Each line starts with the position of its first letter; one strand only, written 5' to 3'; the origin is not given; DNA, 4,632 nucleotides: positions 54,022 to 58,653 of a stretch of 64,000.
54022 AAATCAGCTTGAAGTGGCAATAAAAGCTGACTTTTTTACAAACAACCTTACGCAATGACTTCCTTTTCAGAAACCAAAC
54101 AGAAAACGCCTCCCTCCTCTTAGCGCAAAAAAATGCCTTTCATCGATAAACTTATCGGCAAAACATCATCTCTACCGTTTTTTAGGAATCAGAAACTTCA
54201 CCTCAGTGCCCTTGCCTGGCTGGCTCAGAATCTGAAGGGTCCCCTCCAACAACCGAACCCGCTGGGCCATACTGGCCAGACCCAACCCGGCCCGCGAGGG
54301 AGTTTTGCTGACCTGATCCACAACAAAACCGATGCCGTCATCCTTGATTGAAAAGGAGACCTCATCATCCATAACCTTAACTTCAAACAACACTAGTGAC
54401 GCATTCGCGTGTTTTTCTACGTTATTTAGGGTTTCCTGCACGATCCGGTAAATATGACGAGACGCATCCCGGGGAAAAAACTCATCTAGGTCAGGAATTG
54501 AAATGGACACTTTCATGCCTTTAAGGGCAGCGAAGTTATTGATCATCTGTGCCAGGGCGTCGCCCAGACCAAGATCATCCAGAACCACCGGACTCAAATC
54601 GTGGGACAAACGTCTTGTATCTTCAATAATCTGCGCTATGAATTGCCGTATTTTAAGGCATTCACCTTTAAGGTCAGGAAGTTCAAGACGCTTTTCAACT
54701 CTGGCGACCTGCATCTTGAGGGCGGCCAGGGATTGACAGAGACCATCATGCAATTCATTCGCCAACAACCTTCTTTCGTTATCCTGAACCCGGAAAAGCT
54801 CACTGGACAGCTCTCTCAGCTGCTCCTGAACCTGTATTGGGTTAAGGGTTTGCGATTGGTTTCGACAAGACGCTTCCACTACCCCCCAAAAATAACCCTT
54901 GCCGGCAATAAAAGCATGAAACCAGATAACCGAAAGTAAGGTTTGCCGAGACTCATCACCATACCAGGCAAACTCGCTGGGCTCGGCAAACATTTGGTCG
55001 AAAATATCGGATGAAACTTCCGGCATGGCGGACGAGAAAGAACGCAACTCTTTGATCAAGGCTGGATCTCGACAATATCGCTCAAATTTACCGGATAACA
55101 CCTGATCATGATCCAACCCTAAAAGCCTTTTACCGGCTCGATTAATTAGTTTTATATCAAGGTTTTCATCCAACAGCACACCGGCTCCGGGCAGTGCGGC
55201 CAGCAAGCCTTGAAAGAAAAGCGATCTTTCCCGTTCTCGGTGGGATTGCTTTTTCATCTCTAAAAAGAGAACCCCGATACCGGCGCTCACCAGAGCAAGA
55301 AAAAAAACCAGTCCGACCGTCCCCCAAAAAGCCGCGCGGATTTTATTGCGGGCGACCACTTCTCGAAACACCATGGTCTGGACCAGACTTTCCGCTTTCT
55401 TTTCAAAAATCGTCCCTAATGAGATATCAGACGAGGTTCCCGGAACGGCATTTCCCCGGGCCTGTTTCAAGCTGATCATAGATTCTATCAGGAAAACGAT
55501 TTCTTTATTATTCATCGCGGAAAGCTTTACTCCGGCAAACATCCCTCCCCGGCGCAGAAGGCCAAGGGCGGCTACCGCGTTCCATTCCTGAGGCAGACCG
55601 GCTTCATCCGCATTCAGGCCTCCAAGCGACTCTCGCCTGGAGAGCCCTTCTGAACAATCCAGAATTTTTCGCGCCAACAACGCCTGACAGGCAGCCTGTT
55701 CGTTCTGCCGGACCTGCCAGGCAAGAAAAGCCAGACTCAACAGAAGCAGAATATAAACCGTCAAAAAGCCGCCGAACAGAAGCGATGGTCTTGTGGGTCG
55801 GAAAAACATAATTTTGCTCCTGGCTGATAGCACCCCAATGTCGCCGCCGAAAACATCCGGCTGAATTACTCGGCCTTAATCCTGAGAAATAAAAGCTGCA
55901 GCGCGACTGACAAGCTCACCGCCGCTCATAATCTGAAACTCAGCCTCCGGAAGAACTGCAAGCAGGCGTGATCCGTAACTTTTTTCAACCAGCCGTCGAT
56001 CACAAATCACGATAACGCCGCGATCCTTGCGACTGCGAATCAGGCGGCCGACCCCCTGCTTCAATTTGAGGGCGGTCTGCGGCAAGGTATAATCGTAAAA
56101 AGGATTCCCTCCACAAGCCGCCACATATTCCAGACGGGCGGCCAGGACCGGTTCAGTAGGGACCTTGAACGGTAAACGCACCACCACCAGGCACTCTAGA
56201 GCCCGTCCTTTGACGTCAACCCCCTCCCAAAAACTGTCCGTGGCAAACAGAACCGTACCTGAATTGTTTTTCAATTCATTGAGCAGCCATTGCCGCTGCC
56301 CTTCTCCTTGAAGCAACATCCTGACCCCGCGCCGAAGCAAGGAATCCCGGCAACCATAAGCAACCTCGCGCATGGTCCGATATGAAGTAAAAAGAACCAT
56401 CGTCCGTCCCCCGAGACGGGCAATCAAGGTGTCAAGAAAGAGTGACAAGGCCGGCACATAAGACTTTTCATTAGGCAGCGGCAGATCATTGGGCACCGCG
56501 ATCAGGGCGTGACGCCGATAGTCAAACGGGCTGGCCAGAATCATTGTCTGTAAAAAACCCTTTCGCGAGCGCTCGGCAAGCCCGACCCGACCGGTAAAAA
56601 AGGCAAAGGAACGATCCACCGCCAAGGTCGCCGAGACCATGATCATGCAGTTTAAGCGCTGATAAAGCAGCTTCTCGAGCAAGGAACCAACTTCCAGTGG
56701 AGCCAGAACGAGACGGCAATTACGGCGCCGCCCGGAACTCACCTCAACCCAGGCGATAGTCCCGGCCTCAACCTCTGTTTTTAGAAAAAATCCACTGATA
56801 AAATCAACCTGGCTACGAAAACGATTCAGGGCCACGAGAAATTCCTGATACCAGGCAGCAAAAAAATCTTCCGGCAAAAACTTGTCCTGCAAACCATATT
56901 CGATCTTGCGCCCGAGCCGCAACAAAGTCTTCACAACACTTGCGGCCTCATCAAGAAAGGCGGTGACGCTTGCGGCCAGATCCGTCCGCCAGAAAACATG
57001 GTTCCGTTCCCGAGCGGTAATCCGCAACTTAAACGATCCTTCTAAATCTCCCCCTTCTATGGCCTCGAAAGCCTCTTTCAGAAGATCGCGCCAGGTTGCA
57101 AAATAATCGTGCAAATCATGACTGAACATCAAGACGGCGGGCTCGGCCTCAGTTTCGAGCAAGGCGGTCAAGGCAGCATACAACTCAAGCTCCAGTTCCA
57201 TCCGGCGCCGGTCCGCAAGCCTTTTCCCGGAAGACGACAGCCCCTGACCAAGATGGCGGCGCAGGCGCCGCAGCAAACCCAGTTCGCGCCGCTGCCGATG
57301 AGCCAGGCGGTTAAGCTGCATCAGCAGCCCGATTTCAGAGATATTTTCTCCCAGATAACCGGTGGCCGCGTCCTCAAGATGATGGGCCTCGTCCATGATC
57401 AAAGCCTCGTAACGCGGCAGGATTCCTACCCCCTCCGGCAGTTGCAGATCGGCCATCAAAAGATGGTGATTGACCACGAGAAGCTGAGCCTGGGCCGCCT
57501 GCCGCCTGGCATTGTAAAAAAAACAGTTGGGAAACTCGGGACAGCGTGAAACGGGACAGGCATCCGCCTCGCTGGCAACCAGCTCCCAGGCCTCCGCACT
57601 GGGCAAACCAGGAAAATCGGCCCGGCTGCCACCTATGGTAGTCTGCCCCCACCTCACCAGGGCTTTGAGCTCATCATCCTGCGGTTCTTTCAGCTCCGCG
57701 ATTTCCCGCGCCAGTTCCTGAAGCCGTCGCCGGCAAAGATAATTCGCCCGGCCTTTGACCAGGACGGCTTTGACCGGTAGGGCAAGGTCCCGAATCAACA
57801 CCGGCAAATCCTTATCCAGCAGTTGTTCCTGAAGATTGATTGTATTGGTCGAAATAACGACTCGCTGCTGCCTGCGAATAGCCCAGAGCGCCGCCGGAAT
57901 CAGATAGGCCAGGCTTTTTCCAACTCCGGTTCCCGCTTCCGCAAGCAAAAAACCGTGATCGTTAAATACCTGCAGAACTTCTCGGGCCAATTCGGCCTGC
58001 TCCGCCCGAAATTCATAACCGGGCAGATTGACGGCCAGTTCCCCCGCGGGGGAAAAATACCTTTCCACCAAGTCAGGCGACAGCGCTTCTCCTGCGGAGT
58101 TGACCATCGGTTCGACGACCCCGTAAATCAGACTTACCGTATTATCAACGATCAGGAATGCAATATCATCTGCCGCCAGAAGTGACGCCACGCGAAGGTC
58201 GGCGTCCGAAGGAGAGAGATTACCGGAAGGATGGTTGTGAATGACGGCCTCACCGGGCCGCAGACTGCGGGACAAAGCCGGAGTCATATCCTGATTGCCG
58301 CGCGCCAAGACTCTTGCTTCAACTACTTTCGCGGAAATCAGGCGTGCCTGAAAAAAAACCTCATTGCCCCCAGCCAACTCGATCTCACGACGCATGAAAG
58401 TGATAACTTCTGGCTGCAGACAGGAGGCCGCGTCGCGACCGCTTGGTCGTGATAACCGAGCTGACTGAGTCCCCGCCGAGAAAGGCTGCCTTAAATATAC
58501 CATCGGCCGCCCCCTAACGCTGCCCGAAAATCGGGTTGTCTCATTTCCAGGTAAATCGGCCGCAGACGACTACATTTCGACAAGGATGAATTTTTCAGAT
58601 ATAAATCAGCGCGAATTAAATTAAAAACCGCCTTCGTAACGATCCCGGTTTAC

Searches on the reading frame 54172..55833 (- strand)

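Call 80: search_protein_families(library=ncbifam, proteins=[window:54172-55833:-], max_evalue=1e-20)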
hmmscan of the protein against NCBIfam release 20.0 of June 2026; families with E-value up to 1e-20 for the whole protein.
window:54172-55833:- (553 aa): 6 families
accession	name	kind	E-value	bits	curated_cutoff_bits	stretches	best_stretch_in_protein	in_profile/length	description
NF052443.1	SensHisKinMctS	equivalog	3.3e-43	147.7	700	1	337-551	234-448/457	two-component system sensor histidine kinase MctS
NF008649.0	PRK11644.1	equivalog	1.9e-31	109.4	408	1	338-551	288-496/499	signal transduction histidine-protein kinase/phosphatase UhpB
NF047322.1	HK_morpho_MacS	equivalog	2.7e-24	86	300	1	348-550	177-367/367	MacS family sensor histidine kinase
NF052531.1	Strep_LiaS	equivalog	6e-24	84.9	450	1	348-550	127-326/328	envelope stress sensor histidine kinase LiaS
NF007896.0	PRK10600.1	equivalog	2.5e-22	79.3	578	1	352-547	389-581/598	nitrate/nitrite two-component system sensor histidine kinase NarX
NF008184.0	PRK10935.1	equivalog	1.7e-21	76.5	553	1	352-551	362-559/565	nitrate/nitrite two-component system sensor histidine kinase NarQ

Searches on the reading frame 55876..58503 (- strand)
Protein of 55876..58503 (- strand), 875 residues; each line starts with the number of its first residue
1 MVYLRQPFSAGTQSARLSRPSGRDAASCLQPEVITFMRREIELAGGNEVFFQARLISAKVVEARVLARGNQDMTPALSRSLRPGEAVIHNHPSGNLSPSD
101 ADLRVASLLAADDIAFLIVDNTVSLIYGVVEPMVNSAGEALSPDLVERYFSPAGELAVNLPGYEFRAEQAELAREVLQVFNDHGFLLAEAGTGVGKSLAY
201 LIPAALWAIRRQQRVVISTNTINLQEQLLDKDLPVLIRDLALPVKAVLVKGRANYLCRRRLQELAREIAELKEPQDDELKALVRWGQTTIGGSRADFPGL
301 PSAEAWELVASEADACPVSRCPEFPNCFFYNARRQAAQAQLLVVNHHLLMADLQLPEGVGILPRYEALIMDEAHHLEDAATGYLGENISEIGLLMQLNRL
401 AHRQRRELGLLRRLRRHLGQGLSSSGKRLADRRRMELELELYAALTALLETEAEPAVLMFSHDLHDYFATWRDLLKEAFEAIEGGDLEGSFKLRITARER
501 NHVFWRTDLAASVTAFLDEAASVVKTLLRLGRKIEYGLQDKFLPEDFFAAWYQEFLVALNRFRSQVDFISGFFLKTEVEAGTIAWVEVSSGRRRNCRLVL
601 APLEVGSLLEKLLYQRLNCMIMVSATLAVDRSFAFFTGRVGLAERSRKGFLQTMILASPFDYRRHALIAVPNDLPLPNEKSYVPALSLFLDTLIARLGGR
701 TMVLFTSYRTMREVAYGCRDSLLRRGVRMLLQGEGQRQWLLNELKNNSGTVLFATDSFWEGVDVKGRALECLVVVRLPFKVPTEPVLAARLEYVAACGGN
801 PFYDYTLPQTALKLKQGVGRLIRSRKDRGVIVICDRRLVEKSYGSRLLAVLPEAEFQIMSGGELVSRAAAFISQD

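Call 80: search_protein_families(library=ncbifam, proteins=[window:55876-58503:-], max_evalue=1e-20)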
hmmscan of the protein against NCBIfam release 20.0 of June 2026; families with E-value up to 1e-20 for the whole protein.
window:55876-58503:- (875 aa): 6 families
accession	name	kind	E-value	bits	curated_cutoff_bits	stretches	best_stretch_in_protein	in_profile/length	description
NF053712.1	repair_DEAH_YoaA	equivalog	2.1e-169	565.2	680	2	577-855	351-617/630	DNA repair helicase YoaA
NF005981.0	PRK08074.1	equivalog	1.6e-130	436.8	789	1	155-870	248-927/931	ATP-dependent DNA helicase DinG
NF008729.0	PRK11747.1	equivalog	2.4e-124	416.3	598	1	156-853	17-696/703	ATP-dependent DNA helicase DinG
TIGR01407.1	dinG_rel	hypoth_equivalog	4.5e-100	336.2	547.7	2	574-855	590-871/889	putative DnaQ family exonuclease/DinG family helicase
NF005569.0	PRK07246.1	equivalog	4.3e-42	144.4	794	1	585-858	542-803/820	bifunctional DnaQ family exonuclease/ATP-dependent helicase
TIGR03117.2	cas_csf4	equivalog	4e-37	127.8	400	0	155-268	119-231/800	type IV CRISPR-associated DEAD/DEAH-box helicase Csf4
